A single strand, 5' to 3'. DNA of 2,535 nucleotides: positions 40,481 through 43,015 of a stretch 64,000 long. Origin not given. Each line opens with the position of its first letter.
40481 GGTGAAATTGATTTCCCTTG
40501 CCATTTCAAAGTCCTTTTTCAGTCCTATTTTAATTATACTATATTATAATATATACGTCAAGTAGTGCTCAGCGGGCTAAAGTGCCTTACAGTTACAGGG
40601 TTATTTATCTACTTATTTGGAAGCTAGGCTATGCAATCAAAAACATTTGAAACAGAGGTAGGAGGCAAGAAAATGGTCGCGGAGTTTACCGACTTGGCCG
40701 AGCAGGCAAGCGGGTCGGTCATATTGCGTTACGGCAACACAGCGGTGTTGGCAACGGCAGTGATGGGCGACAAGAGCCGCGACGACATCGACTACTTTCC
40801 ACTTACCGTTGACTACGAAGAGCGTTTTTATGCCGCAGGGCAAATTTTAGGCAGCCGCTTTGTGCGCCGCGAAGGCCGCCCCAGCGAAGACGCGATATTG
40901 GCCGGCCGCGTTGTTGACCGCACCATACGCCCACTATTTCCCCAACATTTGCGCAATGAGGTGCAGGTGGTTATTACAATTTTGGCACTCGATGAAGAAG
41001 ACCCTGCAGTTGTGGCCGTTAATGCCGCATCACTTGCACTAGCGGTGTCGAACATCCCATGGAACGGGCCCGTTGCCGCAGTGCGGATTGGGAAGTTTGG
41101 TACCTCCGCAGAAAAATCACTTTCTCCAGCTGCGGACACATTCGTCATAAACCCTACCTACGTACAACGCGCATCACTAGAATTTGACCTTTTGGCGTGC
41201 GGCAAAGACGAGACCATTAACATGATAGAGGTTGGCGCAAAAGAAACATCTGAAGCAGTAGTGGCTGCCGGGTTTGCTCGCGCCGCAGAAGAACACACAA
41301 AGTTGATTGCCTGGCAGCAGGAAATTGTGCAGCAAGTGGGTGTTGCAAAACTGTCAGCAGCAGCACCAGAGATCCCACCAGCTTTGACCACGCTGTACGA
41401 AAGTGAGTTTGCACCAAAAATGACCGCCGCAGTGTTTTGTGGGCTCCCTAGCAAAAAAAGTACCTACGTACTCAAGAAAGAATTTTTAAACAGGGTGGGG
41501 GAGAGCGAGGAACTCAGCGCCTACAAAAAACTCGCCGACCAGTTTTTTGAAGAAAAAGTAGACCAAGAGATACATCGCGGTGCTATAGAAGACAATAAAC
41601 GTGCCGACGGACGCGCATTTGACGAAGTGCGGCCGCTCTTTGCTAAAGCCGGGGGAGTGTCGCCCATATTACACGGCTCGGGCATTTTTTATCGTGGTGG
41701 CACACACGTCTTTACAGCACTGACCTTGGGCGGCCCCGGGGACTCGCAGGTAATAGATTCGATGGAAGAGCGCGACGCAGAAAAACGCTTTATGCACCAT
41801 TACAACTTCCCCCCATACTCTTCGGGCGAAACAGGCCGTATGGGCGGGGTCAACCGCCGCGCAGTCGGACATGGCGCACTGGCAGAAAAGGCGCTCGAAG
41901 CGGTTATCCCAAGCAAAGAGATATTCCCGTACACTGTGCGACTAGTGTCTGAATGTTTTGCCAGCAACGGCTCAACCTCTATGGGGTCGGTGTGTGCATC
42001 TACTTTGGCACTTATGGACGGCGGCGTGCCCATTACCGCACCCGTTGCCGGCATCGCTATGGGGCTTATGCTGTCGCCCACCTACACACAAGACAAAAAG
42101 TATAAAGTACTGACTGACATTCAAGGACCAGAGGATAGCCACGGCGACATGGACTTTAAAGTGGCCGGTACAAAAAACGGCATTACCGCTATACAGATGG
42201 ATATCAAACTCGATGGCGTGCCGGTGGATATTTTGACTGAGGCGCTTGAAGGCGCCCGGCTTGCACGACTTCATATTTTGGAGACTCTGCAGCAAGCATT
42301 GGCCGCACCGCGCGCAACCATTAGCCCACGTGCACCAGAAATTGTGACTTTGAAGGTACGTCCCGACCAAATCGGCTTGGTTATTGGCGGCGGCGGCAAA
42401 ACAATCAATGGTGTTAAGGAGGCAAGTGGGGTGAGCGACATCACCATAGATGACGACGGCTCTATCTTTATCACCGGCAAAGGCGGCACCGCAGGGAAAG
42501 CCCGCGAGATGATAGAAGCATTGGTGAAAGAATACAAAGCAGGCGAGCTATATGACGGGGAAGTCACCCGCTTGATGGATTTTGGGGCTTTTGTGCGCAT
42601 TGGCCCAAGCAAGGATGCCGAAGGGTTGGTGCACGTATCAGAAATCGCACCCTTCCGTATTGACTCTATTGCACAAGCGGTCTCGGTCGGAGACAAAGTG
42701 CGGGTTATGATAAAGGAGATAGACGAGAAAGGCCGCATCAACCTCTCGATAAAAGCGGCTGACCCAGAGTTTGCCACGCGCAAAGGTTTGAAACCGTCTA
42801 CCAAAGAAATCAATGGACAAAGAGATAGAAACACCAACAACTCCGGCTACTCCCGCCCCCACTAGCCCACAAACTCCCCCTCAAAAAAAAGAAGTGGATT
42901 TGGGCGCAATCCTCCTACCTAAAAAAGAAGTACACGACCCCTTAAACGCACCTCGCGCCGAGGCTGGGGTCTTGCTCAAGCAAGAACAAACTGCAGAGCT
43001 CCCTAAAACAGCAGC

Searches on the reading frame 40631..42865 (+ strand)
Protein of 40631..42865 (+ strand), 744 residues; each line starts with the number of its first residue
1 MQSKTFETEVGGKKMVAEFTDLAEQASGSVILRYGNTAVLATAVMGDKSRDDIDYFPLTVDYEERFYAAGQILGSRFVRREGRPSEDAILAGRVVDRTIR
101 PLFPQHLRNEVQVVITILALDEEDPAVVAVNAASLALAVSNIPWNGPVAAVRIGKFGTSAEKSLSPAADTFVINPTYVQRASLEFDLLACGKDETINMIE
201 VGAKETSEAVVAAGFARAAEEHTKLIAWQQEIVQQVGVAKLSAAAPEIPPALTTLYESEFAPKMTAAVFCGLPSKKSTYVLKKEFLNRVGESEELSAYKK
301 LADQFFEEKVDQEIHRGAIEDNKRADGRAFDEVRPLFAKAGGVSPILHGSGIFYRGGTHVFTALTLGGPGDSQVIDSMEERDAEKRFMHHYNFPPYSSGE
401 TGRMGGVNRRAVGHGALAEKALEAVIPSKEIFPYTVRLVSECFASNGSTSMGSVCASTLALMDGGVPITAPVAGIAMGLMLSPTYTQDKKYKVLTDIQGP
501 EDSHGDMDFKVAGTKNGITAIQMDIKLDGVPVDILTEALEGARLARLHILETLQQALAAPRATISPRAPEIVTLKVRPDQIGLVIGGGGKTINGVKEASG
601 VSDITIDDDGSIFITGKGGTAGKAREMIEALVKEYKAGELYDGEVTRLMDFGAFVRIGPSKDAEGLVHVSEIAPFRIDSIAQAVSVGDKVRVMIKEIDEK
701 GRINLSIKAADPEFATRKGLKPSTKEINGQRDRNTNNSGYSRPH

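Call 20: search_protein_families(library=pfam, proteins=[window:40631-42865:+], max_evalue=0.001)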
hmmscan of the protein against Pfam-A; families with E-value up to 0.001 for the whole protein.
window:40631-42865:+ (744 aa): 4 families
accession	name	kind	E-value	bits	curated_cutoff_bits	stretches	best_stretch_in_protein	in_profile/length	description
PF01138.27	RNase_PH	-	3.1e-49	167.2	25.5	2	14-143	4-130/130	3' exoribonuclease family, domain 1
PF00575.29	S1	-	1.9e-16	60.6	22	1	635-708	2-74/74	S1 RNA binding domain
PF03725.20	RNase_PH_C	-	3.3e-09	37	20.8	1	471-540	2-62/67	3' exoribonuclease family, domain 2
PF00013.35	KH_1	-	1.6e-08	34.6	21.5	1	572-629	2-65/66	KH domain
